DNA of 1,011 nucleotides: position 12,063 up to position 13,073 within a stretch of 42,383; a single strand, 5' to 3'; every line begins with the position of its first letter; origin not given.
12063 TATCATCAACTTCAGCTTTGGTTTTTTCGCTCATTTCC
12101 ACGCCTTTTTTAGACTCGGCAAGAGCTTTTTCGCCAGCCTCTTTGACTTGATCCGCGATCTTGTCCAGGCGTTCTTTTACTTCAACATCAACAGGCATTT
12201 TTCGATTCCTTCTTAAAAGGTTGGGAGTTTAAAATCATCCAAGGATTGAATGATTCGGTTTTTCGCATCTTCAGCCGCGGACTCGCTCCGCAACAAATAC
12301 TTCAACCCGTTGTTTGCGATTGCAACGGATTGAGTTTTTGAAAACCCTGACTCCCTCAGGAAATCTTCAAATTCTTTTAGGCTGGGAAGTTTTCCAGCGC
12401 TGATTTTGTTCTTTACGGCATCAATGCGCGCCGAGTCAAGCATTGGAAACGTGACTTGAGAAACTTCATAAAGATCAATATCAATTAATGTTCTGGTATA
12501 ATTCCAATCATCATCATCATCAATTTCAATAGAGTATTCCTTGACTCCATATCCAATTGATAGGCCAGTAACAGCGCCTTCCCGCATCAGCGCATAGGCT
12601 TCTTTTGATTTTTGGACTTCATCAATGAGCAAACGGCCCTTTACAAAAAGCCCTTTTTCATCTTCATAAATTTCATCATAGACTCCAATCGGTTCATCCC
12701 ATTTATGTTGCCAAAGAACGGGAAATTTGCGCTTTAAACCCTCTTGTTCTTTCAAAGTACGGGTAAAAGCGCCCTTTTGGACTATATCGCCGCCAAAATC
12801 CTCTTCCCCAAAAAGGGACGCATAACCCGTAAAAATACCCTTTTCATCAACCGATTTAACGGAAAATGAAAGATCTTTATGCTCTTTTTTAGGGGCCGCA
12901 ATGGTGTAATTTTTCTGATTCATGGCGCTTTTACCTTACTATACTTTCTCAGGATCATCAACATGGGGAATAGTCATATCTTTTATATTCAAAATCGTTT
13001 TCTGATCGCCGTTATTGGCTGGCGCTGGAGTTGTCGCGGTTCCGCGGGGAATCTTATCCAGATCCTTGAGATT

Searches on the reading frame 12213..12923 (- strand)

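Call 111: search_protein_families(library=pfam, proteins=[window:12213-12923:-], max_evalue=0.001)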
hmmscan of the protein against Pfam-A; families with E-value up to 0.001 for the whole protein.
window:12213-12923:- (236 aa): 1 family
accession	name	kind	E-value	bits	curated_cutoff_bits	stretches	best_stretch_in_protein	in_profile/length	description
PF04586.22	Peptidase_S78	-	7.7e-33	114.4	21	1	20-177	3-162/165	Caudovirus prohead serine protease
